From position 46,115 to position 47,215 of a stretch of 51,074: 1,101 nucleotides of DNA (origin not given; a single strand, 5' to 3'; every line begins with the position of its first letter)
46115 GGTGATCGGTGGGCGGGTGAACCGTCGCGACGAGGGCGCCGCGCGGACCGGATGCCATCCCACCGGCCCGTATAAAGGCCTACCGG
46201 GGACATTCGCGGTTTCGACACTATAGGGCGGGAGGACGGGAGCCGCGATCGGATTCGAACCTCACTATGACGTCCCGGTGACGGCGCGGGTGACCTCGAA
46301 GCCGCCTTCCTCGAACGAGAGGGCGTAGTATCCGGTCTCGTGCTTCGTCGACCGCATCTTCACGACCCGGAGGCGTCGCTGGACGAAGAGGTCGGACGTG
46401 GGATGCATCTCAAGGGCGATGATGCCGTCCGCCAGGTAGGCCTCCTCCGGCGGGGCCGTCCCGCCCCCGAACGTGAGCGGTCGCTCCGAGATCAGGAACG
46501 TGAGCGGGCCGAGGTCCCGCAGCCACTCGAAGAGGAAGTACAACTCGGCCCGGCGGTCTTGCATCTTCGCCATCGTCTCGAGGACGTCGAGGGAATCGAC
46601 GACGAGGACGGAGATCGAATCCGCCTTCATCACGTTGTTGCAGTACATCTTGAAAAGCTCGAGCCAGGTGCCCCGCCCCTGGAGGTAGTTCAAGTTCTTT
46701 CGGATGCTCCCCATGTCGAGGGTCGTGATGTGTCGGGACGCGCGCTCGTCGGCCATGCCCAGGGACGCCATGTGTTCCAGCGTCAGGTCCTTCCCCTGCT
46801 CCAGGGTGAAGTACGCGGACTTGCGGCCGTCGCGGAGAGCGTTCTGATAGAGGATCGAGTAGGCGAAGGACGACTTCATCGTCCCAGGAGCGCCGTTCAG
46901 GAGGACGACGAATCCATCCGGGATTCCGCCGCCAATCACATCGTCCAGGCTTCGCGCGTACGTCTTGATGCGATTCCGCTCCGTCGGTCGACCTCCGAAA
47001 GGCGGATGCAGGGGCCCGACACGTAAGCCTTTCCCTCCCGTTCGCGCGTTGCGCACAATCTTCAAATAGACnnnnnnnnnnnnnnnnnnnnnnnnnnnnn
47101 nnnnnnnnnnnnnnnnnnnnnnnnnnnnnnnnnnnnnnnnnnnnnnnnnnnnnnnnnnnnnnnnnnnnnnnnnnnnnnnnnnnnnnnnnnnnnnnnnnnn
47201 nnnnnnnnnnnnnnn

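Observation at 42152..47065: Co-directional cassette: KaiC-like ATPase -> PAS/GAF histidine kinase with pseudo-receiver -> REC-DUF835-wHTH regulator -> CheY; architecture parallels cyanobacterial clock-output wiring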

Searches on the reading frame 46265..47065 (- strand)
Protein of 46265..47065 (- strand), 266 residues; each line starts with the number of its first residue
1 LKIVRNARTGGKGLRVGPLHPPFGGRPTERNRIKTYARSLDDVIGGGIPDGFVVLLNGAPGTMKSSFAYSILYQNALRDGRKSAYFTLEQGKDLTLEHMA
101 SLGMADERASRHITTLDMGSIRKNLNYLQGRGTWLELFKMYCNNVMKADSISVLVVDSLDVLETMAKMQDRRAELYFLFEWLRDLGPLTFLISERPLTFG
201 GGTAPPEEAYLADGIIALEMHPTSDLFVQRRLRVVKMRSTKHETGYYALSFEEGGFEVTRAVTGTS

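Call 3: search_protein_families(library=pfam, proteins=[window:46265-47065:-], max_evalue=0.1)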
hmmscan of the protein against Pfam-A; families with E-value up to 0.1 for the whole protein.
window:46265-47065:- (266 aa): 5 families
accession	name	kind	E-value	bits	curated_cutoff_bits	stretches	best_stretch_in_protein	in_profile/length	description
PF06745.19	ATPase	-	1e-30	107.3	26.6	1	33-259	1-227/231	KaiC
PF13481.12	AAA_25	-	2.4e-05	24.5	27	1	28-101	10-93/195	AAA domain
PF03796.21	DnaB_C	-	7.3e-05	22.7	27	1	33-175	2-154/255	DnaB-like helicase C terminal domain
PF05707.18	Zot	-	0.058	13.3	20.3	0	53-117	2-61/197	Zonular occludens toxin (Zot)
PF24883.2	NPHP3_N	-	0.059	14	24.8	0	53-167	24-141/164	Nephrocystin 3, N-terminal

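Call 6: search_protein_families(library=ncbifam, proteins=[window:46265-47065:-], max_evalue=0.01)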
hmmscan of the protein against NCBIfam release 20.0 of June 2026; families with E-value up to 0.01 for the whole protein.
window:46265-47065:- (266 aa): 15 families
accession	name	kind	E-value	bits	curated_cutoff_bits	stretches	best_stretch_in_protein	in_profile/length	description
NF006799.0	PRK09302.1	equivalog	3.6e-22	78.6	408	1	31-258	11-238/515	circadian clock protein KaiC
TIGR03880.1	KaiC_arch_3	hypoth_equivalog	3.8e-21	75.7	249.45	1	39-255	4-214/224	KaiC domain-containing protein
TIGR03881.1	KaiC_arch_4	hypoth_equivalog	2e-15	57.1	247.8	1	32-253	2-222/231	KaiC domain-containing protein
TIGR03877.1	thermo_KaiC_1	hypoth_equivalog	7.4e-15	55.1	307.25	1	31-255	2-229/238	KaiC domain-containing protein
NF004723.0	PRK06067.1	subfamily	2.7e-09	36.9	194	1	30-170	13-149/243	flagellar accessory protein FlaH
TIGR02655.1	circ_KaiC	equivalog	1.2e-07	30.8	546.25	1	32-258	2-228/484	circadian clock protein KaiC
NF052589.1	ArlH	equivalog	2.1e-07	30.9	215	1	39-175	8-138/229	archaellum protein ArlH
NF004629.0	PRK05973.1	equivalog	7.9e-06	25.1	156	1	48-113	61-125/237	DNA helicase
TIGR00416.1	sms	equivalog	8.6e-06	24.7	403.05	1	29-129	72-170/454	DNA repair protein RadA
TIGR00665.1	DnaB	equivalog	0.00058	18.8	385.25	1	32-126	177-273/435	replicative DNA helicase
TIGR03600.1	phage_DnaB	exception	0.0035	16.4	498.65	1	35-107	179-251/421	phage replicative helicase, DnaB family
NF006320.0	PRK08533.1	equivalog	0.0043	16.7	215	0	33-103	6-75/230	flagellar accessory protein FlaH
TIGR02237.1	recomb_radB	equivalog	0.0049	16.7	172.4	0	40-171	1-118/210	DNA repair and recombination protein RadB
NF005852.0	PRK07773.1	equivalog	0.0061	14.9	780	0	33-94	200-260/886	replicative DNA helicase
TIGR03878.1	thermo_KaiC_2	hypoth_equivalog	0.0099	15.2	232.2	0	46-193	31-173/259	KaiC domain-containing protein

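Call 37: find_homologous_proteins(query=window:46265-47065:-, max_evalue=1e-10)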
Query window:46265-47065:- (266 aa): 1099 proteins with E <= 1e-10 among 2527 candidates; the best 120 are listed.
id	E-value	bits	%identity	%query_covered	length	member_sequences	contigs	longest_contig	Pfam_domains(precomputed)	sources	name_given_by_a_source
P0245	9.0e-144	496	87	92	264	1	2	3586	PF06745.20,PF23442.2,PF13481.13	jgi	-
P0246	1.3e-143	495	100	84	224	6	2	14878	PF06745.20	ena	-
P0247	4.2e-142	490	87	93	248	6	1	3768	PF06745.20,PF23442.2,PF13481.13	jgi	jgi:circadian clock protein KaiC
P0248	9.4e-140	483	89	89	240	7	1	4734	PF06745.20,PF03796.22,PF23442.2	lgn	-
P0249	1.0e-139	483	95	86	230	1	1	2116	PF06745.20,PF23442.2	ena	-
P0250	1.0e-139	483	94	86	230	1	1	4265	PF06745.20,PF23442.2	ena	-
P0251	1.2e-139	482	94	86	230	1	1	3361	PF06745.20,PF23442.2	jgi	-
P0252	3.1e-139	481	93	86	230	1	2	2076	PF06745.20,PF23442.2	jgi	jgi:circadian clock protein KaiC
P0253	3.6e-139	481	94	86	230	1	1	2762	PF06745.20,PF23442.2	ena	-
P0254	1.1e-138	479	93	86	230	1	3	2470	PF06745.20,PF23442.2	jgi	jgi:circadian clock protein KaiC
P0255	1.8e-138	479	93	86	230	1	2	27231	PF06745.20,PF23442.2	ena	-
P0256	1.8e-138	479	93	86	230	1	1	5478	PF06745.20,PF23442.2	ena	-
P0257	2.1e-138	478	93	86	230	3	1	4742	PF06745.20,PF23442.2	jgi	jgi:circadian clock protein KaiC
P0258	1.8e-137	475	92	86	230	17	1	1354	PF06745.20,PF03796.22,PF23442.2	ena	-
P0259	8.6e-137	473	92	86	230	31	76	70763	PF06745.20,PF23442.2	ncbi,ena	-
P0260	3.9e-136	471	79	100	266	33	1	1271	PF06745.20,PF23442.2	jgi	-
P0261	4.5e-136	471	87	90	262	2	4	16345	PF06745.20,PF23442.2,PF13481.13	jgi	jgi:circadian clock protein KaiC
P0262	5.3e-136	470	79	100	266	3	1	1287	PF06745.20,PF23442.2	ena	-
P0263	5.3e-136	470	87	90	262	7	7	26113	PF06745.20,PF23442.2,PF13481.13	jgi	jgi:circadian clock protein KaiC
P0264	5.9e-136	470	92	86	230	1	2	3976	PF06745.20,PF23442.2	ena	-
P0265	3.2e-135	468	92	85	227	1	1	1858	PF06745.20,PF23442.2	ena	-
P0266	1.4e-134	466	78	100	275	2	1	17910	PF06745.20,PF23442.2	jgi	-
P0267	1.6e-134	466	92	85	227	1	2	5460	PF06745.20,PF23442.2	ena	-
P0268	3.0e-134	465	92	85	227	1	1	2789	PF06745.20,PF23442.2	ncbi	-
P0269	3.1e-134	465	86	90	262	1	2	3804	PF06745.20,PF03796.22,PF23442.2,PF13481.13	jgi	jgi:circadian clock protein KaiC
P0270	1.2e-133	463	87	90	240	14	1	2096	PF06745.20,PF23442.2,PF13481.13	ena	-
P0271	3.1e-133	461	85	93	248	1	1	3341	PF06745.20,PF23442.2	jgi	jgi:circadian clock protein KaiC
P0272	4.6e-133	461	86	90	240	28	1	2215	PF06745.20,PF23442.2,PF13481.13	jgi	jgi:circadian clock protein KaiC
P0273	5.9e-133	460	79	97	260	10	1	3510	PF06745.20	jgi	-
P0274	5.4e-132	457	86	89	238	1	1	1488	PF06745.20,PF03796.22,PF23442.2,PF13481.13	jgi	jgi:KaiC/GvpD/RAD55 family RecA-like ATPase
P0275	5.7e-132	457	83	91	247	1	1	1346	PF06745.20,PF23442.2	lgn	-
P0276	4.7e-130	451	82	88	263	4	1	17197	PF06745.20,PF03796.22,PF23442.2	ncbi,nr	ncbi:MAG TPA: ATPase domain-containing protein [Thermoplasmata archaeon]|nr:ATPase domain-containing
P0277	6.4e-130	450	83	89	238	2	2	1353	PF06745.20,PF03796.22,PF23442.2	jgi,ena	-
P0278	1.6e-129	449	80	93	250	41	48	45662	PF06745.20,PF03796.22,PF23442.2,PF13481.13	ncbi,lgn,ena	-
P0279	4.8e-129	448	78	97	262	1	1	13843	PF06745.20,PF03796.22,PF23442.2,PF13481.13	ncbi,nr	ncbi:MAG: hypothetical protein E6K02_09790 [Methanobacteriota archaeon]|nr:MAG: hypothetical protein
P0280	5.7e-129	447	81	90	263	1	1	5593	PF06745.20,PF03796.22,PF23442.2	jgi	jgi:KaiC/GvpD/RAD55 family RecA-like ATPase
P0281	8.7e-128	443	80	95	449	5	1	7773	PF06745.20,PF23442.2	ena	-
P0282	1.9e-127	442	79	92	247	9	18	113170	PF06745.20,PF03796.22,PF23442.2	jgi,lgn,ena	-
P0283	4.1e-127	441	83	89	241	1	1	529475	PF06745.20,PF23442.2,PF13481.13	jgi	jgi:circadian clock protein KaiC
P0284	1.0e-126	440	82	89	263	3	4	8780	PF06745.20,PF23442.2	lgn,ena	-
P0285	1.6e-126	439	81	89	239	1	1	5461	PF06745.20,PF23442.2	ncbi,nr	ncbi:MAG: hypothetical protein L3J78_00220 [Thermoplasmata archaeon]|nr:hypothetical protein [Thermo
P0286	8.2e-126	437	82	89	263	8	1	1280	PF06745.20,PF03796.22,PF23442.2,PF13481.13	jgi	jgi:circadian clock protein KaiC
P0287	9.1e-126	437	82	90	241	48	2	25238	PF06745.20,PF23442.2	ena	-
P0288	4.8e-125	435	75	96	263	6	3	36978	PF06745.20,PF03796.22,PF23442.2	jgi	-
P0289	1.6e-124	433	83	86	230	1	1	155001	PF06745.20,PF23442.2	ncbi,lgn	-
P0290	2.1e-124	432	80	89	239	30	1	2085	PF06745.20,PF03796.22,PF23442.2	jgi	jgi:KaiC/GvpD/RAD55 family RecA-like ATPase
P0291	4.8e-124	431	81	89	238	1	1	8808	PF06745.20,PF23442.2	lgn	-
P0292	1.7e-123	429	79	90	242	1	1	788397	PF06745.20,PF23442.2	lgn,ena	-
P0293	4.6e-123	428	80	89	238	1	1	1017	PF06745.20,PF03796.22,PF23442.2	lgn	-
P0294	9.7e-122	424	79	90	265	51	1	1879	PF06745.20,PF23442.2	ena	-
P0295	1.5e-121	423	78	89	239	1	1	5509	PF06745.20,PF03796.22,PF23442.2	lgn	-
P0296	2.4e-121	422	78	89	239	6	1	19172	PF06745.20,PF03796.22,PF23442.2,PF13481.13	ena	-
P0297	6.5e-121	421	82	85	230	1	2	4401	PF06745.20,PF23442.2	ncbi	-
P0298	1.7e-120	420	80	86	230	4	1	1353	PF06745.20,PF23442.2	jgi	-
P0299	6.0e-120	418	76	89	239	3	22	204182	PF06745.20,PF23442.2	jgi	jgi:KaiC/GvpD/RAD55 family RecA-like ATPase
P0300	6.3e-119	414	75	89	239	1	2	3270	PF06745.20,PF23442.2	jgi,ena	-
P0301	6.4e-119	414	76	89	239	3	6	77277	PF06745.20,PF03796.22,PF23442.2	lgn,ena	-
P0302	9.5e-119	414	73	92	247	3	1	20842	PF06745.20,PF03796.22,PF23442.2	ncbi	-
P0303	1.4e-118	413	76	89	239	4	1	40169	PF06745.20,PF03796.22,PF23442.2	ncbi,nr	ncbi:MAG: hypothetical protein A3K68_01915 [Euryarchaeota archaeon RBG_16_68_13]|nr:MAG: hypothetica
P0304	1.5e-118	413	79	86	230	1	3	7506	PF06745.20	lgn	-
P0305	1.8e-118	413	75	89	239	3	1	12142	PF06745.20,PF03796.22,PF23442.2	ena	-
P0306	1.9e-118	413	75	89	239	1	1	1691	PF06745.20,PF03796.22,PF23442.2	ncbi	-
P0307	2.0e-118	413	76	90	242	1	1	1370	PF06745.20,PF03796.22,PF23442.2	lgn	-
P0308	3.6e-118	412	75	89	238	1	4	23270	PF06745.20,PF03796.22,PF23442.2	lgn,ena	-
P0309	5.8e-118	411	76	89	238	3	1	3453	PF06745.20,PF03796.22,PF23442.2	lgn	-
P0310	8.3e-118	411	74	89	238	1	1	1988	PF06745.20,PF03796.22,PF23442.2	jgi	-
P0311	1.3e-117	410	75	89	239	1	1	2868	PF06745.20,PF03796.22,PF23442.2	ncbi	-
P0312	2.1e-117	409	75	89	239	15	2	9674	PF06745.20,PF23442.2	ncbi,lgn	-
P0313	3.9e-117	409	74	89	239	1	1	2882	PF06745.20,PF03796.22,PF23442.2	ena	-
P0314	5.8e-117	408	75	89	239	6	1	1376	PF06745.20,PF03796.22,PF23442.2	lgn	-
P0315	7.9e-117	408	74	89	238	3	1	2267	PF06745.20,PF03796.22,PF23442.2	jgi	-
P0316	8.2e-117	408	74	89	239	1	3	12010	PF06745.20,PF03796.22,PF23442.2,PF13481.13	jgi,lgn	jgi:KaiC/GvpD/RAD55 family RecA-like ATPase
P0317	9.0e-117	407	75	89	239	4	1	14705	PF06745.20,PF03796.22,PF23442.2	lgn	-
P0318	9.4e-117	407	76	87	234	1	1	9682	PF06745.20,PF03796.22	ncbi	-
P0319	2.0e-116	406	75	89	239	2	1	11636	PF06745.20,PF03796.22,PF23442.2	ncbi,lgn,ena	-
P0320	2.6e-116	406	73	89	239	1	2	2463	PF06745.20,PF03796.22,PF23442.2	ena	-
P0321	3.7e-116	405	75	89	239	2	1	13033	PF06745.20,PF03796.22,PF23442.2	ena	-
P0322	4.2e-116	405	74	89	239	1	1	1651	PF06745.20,PF03796.22,PF23442.2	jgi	jgi:KaiC/GvpD/RAD55 family RecA-like ATPase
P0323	1.0e-115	404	74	89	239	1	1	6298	PF06745.20,PF03796.22,PF23442.2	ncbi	-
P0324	1.4e-115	403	74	89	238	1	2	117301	PF06745.20,PF03796.22,PF23442.2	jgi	jgi:KaiC/GvpD/RAD55 family RecA-like ATPase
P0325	1.5e-115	403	74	89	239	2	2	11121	PF06745.20,PF03796.22,PF23442.2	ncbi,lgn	-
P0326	1.6e-115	403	74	89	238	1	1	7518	PF06745.20,PF03796.22,PF23442.2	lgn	-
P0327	3.4e-115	402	77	91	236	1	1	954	PF06745.20,PF03796.22,PF23442.2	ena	-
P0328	3.5e-115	402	73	89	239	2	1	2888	PF06745.20,PF23442.2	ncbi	-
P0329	4.1e-115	402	82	82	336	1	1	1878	PF06745.20,PF00441.30,PF08028.17,PF23442.2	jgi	-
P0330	5.0e-115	402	74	89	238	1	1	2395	PF06745.20,PF03796.22,PF23442.2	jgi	-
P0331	6.7e-115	401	73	89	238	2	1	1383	PF06745.20,PF03796.22,PF23442.2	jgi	-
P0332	1.0e-114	401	74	89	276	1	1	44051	PF06745.20,PF23442.2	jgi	jgi:KaiC/GvpD/RAD55 family RecA-like ATPase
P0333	1.3e-114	400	75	89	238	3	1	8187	PF06745.20,PF03796.22,PF23442.2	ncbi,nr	ncbi:MAG TPA: hypothetical protein HA326_02235 [Thermoplasmata archaeon]|nr:hypothetical protein [Th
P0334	1.9e-114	400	74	89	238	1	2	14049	PF06745.20,PF03796.22,PF23442.2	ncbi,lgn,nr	ncbi:MAG TPA: ATPase domain-containing protein [Thermoplasmata archaeon]|nr:ATPase domain-containing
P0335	2.4e-114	399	74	89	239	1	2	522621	PF06745.20,PF03796.22,PF23442.2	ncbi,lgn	-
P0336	2.8e-114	399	81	82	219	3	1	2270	PF06745.20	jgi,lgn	jgi:KaiC/GvpD/RAD55 family RecA-like ATPase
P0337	3.3e-114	399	73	89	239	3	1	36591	PF06745.20,PF03796.22,PF23442.2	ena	-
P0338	4.8e-114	398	73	89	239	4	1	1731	PF06745.20,PF03796.22,PF23442.2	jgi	jgi:KaiC/GvpD/RAD55 family RecA-like ATPase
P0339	5.1e-114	398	77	86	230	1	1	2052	PF06745.20,PF03796.22,PF23442.2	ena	-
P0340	8.9e-114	398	73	89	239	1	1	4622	PF06745.20,PF23442.2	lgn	-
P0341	2.5e-113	396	87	77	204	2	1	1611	PF06745.20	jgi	-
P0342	4.4e-113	395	73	89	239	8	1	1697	PF06745.20,PF03796.22,PF23442.2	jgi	jgi:KaiC/GvpD/RAD55 family RecA-like ATPase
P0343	5.2e-113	395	73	89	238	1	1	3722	PF06745.20,PF03796.22,PF23442.2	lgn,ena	-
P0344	6.1e-113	395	73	89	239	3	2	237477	PF06745.20,PF23442.2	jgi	-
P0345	1.0e-112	394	74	89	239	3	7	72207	PF06745.20,PF03796.22,PF23442.2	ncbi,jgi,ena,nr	ncbi:MAG TPA: ATPase domain-containing protein [Thermoplasmata archaeon]|nr:ATPase domain-containing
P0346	7.3e-112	391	72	89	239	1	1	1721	PF06745.20,PF23442.2,PF13481.13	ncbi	-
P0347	8.2e-112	391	70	89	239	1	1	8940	PF06745.20,PF03796.22,PF23442.2,PF13481.13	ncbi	-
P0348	9.2e-112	391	70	89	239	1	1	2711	PF06745.20,PF03796.22,PF23442.2,PF13481.13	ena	-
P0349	1.1e-111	391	71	89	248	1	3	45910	PF06745.20,PF03796.22,PF23442.2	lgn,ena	-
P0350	1.2e-111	391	73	89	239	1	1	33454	PF06745.20,PF03796.22,PF23442.2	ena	-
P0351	1.4e-111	390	72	89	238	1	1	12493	PF06745.20,PF03796.22,PF23442.2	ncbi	-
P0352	2.2e-111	390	88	76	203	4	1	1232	PF06745.20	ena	-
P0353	2.7e-111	389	73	89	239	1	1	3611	PF06745.20,PF03796.22,PF23442.2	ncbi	-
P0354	9.1e-111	388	93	71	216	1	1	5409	PF06745.20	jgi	-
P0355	9.9e-111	388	70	89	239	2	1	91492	PF06745.20,PF23442.2,PF13481.13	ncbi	-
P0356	1.4e-110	387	73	89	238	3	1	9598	PF06745.20,PF03796.22,PF23442.2,PF13481.13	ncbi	-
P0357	1.3e-109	384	70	89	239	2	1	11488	PF06745.20,PF03796.22,PF23442.2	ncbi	-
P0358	1.4e-109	384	73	89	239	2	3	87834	PF06745.20,PF03796.22,PF23442.2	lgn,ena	-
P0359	1.8e-108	380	73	86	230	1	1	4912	PF06745.20,PF23442.2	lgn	-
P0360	4.5e-108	379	71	89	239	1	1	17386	PF06745.20,PF23442.2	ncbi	-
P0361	9.5e-108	378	67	96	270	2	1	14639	PF06745.20,PF03796.22,PF23442.2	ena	-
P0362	1.1e-107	378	70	89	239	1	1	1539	PF06745.20,PF03796.22,PF23442.2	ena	-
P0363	6.5e-107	375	84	76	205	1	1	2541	PF06745.20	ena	-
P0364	7.5e-107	375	71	88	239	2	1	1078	PF06745.20,PF03796.22,PF23442.2,PF13481.13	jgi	jgi:KaiC/GvpD/RAD55 family RecA-like ATPase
